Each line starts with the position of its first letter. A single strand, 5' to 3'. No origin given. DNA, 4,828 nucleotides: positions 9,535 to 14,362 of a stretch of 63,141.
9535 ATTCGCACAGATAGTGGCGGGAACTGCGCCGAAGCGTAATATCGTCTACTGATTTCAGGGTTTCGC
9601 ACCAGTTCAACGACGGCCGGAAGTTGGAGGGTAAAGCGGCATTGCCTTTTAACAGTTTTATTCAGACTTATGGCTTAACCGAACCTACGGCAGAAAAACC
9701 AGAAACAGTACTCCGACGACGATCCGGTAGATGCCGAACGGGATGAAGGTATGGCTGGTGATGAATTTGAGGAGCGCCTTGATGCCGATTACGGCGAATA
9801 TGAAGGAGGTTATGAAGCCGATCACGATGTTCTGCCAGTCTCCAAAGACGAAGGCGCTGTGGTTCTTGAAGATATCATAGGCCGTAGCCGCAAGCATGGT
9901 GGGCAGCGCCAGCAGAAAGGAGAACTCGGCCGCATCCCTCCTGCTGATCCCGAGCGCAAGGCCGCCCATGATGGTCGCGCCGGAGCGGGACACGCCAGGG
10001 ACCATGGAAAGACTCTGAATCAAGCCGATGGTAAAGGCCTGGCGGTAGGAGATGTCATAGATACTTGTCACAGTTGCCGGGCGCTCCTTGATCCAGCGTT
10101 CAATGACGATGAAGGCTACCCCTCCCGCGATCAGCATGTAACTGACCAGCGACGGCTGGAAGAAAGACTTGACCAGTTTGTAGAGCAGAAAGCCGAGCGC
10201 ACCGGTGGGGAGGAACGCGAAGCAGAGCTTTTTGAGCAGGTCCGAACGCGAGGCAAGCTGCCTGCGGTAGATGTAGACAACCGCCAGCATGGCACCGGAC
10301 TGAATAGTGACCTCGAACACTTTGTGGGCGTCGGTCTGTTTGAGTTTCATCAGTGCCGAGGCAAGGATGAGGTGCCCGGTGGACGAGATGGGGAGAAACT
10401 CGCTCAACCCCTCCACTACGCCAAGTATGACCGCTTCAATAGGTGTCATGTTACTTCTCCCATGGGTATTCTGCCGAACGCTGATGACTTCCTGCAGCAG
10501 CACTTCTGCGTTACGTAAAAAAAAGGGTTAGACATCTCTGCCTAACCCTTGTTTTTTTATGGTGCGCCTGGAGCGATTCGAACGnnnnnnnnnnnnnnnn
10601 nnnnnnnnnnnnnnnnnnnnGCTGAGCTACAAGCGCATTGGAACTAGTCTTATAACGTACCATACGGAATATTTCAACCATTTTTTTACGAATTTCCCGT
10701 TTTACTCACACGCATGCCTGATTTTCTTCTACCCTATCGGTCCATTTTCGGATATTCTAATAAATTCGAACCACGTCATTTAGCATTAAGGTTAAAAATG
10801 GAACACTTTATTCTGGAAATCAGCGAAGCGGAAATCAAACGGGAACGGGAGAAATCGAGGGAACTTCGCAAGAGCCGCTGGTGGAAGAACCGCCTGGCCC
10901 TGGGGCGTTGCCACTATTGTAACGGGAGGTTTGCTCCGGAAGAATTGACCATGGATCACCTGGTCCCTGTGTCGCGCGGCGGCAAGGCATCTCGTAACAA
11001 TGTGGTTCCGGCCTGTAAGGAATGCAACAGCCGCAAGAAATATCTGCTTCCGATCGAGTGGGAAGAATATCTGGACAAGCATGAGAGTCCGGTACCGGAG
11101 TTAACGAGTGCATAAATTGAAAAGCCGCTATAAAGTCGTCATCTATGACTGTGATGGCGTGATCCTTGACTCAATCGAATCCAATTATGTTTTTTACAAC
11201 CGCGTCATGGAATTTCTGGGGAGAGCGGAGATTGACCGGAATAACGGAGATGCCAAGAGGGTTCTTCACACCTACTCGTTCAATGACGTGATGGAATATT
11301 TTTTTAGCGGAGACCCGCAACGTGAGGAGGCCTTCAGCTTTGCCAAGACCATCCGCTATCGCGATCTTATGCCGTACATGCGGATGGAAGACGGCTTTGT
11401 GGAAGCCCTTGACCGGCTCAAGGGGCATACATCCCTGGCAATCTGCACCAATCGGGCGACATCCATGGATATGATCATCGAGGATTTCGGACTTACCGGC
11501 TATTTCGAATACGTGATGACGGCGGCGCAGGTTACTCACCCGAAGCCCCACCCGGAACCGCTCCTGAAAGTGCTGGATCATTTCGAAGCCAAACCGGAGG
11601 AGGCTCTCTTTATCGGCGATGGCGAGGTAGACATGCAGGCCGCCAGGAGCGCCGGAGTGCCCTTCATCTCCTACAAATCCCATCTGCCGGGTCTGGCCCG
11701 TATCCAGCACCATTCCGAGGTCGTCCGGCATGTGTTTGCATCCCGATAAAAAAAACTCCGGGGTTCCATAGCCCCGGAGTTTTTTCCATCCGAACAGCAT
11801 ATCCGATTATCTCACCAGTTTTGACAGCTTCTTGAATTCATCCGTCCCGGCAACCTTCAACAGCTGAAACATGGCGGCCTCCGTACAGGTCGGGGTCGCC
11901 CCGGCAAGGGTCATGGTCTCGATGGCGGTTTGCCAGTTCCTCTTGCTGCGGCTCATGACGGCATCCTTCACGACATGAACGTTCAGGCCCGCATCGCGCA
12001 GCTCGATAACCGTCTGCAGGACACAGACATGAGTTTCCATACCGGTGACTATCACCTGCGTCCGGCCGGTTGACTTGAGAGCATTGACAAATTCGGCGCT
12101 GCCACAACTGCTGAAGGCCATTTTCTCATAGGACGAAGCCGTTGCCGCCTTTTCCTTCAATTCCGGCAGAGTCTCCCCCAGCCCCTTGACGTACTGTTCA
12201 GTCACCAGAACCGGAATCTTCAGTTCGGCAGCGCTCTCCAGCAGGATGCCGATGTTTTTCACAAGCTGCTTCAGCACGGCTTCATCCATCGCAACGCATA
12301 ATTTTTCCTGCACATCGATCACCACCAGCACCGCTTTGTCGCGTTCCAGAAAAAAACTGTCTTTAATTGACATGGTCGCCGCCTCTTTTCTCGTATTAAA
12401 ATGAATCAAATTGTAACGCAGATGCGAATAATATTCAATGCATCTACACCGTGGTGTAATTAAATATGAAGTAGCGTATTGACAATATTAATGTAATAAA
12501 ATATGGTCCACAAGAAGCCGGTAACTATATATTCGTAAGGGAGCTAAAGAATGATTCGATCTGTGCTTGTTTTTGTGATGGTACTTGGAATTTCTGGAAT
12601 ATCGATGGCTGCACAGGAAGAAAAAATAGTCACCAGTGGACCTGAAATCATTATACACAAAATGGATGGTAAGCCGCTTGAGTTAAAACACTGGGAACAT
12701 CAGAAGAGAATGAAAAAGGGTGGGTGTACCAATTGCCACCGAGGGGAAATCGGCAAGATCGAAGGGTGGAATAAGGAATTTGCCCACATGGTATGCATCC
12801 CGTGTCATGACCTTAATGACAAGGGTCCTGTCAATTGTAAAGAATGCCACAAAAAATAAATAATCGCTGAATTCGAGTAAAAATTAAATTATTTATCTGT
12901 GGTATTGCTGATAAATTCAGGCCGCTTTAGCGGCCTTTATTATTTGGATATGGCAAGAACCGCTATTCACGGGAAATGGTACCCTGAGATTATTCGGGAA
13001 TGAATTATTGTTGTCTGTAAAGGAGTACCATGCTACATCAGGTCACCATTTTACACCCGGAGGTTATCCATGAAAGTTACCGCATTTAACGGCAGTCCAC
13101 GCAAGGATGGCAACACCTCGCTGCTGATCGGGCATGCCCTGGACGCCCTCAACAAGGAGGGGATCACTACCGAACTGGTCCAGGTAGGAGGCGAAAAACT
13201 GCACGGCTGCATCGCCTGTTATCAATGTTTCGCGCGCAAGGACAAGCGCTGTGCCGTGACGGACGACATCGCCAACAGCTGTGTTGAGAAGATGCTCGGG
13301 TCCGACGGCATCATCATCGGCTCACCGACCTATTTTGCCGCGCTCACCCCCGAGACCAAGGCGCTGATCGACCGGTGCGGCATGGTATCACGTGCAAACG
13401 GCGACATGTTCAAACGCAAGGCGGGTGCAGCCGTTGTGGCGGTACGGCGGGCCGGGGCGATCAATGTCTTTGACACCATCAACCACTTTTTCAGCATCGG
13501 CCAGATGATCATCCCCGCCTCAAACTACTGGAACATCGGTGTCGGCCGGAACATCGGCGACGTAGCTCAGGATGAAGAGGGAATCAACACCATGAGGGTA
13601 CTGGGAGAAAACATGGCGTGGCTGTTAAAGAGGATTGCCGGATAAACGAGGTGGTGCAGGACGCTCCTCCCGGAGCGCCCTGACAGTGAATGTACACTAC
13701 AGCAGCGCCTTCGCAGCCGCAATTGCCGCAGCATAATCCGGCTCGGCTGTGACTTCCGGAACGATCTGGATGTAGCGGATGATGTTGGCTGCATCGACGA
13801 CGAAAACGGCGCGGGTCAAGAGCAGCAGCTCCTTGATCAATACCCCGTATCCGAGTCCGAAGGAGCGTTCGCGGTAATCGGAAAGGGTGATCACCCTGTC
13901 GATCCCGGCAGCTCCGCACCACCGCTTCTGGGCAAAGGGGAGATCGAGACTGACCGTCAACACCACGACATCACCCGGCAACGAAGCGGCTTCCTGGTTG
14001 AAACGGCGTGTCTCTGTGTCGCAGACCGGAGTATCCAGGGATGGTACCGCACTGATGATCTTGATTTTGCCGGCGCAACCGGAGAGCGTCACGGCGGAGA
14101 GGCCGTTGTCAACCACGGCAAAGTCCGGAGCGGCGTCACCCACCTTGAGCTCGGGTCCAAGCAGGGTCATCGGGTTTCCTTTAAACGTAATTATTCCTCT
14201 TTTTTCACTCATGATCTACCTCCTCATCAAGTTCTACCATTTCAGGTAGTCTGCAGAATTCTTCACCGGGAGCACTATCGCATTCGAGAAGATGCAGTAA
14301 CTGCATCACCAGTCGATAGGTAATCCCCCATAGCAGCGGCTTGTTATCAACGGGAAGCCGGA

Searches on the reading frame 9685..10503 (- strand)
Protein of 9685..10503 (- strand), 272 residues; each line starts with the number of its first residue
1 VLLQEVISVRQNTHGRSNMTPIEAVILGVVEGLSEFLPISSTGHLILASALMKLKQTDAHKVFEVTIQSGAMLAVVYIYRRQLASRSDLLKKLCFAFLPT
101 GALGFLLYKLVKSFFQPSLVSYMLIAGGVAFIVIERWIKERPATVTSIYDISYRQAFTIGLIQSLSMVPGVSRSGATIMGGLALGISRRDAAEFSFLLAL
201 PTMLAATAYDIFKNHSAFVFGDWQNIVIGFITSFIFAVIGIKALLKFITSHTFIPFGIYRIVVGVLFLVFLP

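Call 76: search_protein_families(library=pfam, proteins=[window:9685-10503:-], max_evalue=0.001)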
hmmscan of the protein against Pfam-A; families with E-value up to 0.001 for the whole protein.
window:9685-10503:- (272 aa): 1 family
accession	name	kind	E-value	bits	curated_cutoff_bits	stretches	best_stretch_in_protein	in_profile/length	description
PF02673.24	BacA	-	1.8e-74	251.1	33.4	1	24-266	1-257/257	Bacitracin resistance protein BacA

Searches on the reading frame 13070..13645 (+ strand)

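Call 76: search_protein_families(library=pfam, proteins=[window:13070-13645:+], max_evalue=0.001)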
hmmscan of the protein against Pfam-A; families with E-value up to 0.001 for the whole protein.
window:13070-13645:+ (191 aa): 2 families
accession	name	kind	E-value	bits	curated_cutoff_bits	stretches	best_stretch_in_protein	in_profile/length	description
PF03358.20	FMN_red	-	9.3e-30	103.7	24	1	1-157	1-148/152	NADPH-dependent FMN reductase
PF02525.22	Flavodoxin_2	-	3.4e-05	24.1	27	1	1-103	1-103/198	Flavodoxin-like fold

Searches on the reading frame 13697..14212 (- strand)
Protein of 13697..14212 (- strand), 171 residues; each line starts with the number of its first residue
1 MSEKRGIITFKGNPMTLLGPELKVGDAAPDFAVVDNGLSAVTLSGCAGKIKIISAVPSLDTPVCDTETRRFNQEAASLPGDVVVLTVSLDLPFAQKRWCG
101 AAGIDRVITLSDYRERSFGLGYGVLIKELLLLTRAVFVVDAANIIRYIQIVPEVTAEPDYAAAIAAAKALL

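Call 76: search_protein_families(library=pfam, proteins=[window:13697-14212:-], max_evalue=0.001)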
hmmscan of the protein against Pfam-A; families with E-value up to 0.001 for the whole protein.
window:13697-14212:- (171 aa): 2 families
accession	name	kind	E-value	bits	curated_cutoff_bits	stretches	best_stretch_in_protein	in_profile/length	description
PF08534.16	Redoxin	-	1.7e-24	86.7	26.6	1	23-164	1-148/148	Redoxin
PF00578.27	AhpC-TSA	-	2.9e-18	66.4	26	1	24-148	1-124/124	AhpC/TSA family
